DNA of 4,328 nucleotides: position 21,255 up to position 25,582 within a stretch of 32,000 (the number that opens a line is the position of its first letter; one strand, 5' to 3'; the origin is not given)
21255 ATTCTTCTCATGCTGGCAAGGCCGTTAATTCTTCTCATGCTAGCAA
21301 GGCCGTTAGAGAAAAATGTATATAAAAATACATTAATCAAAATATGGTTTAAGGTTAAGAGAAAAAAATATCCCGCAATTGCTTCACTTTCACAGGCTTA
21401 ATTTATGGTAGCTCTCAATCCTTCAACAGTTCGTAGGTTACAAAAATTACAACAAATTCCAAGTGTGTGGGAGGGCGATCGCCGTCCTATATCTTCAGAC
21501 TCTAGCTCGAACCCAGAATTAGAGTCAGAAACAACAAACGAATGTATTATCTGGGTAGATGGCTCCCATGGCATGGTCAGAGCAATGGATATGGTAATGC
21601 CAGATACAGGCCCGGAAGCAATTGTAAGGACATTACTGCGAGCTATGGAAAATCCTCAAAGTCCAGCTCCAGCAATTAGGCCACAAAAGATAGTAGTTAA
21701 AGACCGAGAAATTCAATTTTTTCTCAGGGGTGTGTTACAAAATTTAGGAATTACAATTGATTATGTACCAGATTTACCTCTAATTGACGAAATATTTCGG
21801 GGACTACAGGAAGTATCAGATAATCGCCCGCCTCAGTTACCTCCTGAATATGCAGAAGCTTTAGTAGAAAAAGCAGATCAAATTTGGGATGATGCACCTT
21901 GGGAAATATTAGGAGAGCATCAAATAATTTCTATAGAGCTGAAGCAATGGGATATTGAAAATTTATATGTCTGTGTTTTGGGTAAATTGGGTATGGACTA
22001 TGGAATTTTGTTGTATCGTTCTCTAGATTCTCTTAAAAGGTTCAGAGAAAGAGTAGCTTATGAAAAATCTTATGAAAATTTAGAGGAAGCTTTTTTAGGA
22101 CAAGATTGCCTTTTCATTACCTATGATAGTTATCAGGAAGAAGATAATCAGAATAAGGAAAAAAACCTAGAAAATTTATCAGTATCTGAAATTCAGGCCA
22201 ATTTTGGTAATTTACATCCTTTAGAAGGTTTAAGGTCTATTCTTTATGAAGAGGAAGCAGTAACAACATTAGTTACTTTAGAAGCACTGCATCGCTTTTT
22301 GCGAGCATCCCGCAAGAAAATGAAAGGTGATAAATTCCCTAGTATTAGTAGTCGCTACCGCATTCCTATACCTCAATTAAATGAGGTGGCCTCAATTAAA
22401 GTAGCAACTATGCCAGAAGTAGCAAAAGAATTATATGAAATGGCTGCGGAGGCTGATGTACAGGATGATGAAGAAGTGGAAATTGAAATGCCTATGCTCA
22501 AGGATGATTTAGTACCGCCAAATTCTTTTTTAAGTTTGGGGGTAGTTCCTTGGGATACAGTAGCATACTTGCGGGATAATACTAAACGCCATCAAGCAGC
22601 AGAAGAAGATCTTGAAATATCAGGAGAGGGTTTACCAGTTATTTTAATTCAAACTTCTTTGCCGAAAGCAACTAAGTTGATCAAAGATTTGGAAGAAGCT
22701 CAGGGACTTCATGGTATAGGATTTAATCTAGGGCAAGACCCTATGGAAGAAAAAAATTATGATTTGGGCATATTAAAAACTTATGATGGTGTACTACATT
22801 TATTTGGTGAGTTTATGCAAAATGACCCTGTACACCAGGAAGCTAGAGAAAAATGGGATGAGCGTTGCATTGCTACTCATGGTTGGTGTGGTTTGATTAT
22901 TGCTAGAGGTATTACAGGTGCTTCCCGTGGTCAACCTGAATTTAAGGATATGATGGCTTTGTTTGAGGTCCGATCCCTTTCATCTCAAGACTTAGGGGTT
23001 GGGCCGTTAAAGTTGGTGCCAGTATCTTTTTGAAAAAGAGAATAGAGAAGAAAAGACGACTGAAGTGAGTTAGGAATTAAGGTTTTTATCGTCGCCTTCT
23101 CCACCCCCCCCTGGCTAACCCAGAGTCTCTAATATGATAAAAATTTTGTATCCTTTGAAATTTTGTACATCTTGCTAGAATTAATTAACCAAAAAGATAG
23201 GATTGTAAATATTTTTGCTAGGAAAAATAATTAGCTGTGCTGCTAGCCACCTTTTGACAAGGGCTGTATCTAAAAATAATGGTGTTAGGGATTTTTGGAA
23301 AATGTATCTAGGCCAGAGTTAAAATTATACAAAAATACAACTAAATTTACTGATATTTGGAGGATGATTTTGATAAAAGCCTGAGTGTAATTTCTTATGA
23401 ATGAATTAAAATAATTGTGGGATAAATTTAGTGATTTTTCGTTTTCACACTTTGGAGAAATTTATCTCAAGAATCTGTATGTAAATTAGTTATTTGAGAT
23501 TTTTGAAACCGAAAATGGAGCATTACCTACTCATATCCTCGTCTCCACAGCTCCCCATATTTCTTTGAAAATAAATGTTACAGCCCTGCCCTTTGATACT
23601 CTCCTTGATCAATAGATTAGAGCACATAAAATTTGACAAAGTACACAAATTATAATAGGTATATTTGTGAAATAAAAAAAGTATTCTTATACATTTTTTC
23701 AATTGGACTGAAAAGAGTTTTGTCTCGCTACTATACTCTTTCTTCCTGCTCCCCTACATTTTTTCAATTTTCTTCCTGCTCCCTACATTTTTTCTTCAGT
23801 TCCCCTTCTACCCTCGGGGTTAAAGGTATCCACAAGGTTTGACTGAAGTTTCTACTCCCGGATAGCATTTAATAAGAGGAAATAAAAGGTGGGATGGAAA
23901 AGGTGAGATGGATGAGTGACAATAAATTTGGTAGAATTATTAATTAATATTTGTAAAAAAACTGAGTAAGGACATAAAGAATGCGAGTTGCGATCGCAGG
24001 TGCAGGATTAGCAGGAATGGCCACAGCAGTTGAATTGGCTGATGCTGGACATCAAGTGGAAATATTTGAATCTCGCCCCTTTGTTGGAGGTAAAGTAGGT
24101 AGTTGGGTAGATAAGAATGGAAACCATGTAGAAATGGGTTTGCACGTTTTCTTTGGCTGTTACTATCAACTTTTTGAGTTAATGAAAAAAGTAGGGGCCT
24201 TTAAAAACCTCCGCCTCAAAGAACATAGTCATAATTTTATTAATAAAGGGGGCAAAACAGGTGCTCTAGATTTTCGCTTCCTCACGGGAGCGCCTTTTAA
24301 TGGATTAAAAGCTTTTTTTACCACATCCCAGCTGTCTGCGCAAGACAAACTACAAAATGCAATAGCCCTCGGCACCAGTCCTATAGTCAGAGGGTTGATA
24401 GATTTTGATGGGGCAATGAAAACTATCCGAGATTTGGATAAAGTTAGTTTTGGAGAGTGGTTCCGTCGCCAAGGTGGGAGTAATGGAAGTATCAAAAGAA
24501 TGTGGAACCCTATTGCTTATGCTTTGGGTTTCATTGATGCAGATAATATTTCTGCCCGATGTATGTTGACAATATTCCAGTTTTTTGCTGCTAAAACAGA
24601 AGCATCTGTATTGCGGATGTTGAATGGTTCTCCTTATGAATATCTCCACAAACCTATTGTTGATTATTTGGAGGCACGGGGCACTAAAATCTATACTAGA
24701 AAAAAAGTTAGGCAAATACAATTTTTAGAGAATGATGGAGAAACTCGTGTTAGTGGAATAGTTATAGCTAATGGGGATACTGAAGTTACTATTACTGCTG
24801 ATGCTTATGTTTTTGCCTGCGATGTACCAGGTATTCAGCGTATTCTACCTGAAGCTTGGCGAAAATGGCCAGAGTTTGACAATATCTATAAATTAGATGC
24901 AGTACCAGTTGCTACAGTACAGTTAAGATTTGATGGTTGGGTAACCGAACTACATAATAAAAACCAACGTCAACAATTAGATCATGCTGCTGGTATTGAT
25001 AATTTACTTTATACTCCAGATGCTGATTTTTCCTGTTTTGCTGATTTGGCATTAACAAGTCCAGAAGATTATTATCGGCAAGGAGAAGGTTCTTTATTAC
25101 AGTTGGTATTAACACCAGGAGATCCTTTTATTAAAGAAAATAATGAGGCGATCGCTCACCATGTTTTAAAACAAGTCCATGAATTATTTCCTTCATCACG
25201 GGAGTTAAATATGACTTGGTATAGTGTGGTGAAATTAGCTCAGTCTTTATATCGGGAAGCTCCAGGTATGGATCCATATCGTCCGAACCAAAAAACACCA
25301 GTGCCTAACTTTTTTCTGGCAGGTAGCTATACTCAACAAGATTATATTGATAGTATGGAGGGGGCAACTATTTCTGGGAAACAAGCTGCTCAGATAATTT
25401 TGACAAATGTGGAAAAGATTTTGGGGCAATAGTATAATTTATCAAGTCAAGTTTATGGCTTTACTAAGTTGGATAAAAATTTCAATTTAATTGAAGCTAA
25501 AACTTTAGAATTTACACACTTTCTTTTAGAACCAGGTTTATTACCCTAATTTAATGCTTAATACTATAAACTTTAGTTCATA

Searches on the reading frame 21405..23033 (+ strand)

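Call 8: search_protein_families(library=pfam, proteins=[window:21405-23033:+])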
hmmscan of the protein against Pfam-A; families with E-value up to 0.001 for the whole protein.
window:21405-23033:+ (542 aa): 2 families
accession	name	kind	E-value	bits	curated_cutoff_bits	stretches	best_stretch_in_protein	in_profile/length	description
PF22007.2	DUF6930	-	1.7e-40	138.5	27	1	8-135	1-123/123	Domain of unknown function (DUF6930)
PF23988.1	DUF7309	-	1.4e-11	44.5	27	1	152-250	3-98/170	Domain of unknown function (DUF7309)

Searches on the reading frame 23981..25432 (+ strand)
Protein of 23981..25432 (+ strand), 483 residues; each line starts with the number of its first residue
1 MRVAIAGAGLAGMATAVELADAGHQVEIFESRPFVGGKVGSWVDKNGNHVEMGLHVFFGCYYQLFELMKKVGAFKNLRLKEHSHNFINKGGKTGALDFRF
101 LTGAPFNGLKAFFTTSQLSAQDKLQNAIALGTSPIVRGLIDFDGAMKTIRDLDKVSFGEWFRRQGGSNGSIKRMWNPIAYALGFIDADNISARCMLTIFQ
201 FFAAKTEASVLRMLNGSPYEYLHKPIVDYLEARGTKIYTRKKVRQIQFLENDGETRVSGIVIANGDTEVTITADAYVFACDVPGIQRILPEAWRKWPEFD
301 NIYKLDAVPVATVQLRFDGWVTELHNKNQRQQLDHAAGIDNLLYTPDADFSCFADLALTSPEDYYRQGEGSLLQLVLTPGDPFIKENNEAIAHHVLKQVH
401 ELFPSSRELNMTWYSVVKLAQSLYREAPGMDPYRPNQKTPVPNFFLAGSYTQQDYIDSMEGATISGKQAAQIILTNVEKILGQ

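Call 8: search_protein_families(library=pfam, proteins=[window:23981-25432:+])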
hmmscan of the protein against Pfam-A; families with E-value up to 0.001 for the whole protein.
window:23981-25432:+ (483 aa): 9 families
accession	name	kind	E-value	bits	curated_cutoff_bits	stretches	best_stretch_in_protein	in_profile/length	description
PF01593.30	Amino_oxidase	-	7.6e-80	269.8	19.8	1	10-474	1-443/443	Flavin containing amine oxidoreductase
PF13450.12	NAD_binding_8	-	5.5e-14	52.6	21.9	1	5-70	1-67/68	NAD(P)-binding Rossmann-like domain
PF06100.17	MCRA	-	1.8e-09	37.5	23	1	193-279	179-269/495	MCRA family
PF01266.30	DAO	-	4.9e-09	36.6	27.9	1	2-37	1-37/353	FAD dependent oxidoreductase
PF00890.30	FAD_binding_2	-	2e-07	31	20.4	1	3-37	2-36/414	FAD binding domain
PF12831.13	FAD_oxidored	-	1.4e-05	25.1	27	1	3-42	2-41/416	FAD dependent oxidoreductase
PF01494.25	FAD_binding_3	-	2.1e-05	24.4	22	0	2-31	3-32/349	FAD binding domain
PF00070.33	Pyr_redox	-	0.00022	22.1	22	0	2-35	1-34/82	Pyridine nucleotide-disulphide oxidoreductase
PF07992.20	Pyr_redox_2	-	0.00023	21.2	26.1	0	2-34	2-35/291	Pyridine nucleotide-disulphide oxidoreductase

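Call 32: list_cluster_members(proteins=[window:23981-25429:+, window:8862-9788:+, window:836-3526:+])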
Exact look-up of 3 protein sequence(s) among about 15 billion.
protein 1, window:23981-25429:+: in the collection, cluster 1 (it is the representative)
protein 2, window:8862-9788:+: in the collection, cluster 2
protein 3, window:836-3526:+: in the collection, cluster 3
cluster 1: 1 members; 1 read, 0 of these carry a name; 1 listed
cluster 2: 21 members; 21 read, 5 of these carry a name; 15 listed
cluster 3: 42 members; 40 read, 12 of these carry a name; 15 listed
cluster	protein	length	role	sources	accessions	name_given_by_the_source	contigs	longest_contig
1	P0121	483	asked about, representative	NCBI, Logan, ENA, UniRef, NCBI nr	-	-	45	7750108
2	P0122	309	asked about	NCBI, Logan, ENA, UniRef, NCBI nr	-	-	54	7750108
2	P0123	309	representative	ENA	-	-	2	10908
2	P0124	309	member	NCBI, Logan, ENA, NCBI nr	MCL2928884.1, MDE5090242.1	MAG: cobalamin-binding protein [Trichodesmium sp. St18_bin3_1_1] | cobalamin-binding protein [Trichodesmium sp. MAG_R01]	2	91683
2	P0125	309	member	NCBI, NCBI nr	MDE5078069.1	MAG: cobalamin-binding protein [Trichodesmium sp. St2_bin6] | cobalamin-binding protein [Trichodesmium sp. St2_bin6]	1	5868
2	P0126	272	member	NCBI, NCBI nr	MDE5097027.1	MAG: ABC transporter substrate-binding protein, partial [Trichodesmium sp. St16_bin4-tuft] | ABC transporter substrate-binding protein [Trichodesmium sp. St16_bin4-tuft]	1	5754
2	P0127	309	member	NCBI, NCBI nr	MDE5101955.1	MAG: cobalamin-binding protein [Trichodesmium sp. St19_bin2] | cobalamin-binding protein [Trichodesmium sp. St19_bin2]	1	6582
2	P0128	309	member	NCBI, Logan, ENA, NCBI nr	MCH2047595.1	MAG: cobalamin-binding protein [Trichodesmium sp. ALOHA_ZT_67] | cobalamin-binding protein [Trichodesmium sp. ALOHA_ZT_67]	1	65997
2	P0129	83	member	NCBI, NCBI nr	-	-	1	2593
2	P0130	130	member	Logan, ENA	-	-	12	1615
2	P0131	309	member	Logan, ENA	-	-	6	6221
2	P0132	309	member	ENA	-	-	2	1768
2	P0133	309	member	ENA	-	-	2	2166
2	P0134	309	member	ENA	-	-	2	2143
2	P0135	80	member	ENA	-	-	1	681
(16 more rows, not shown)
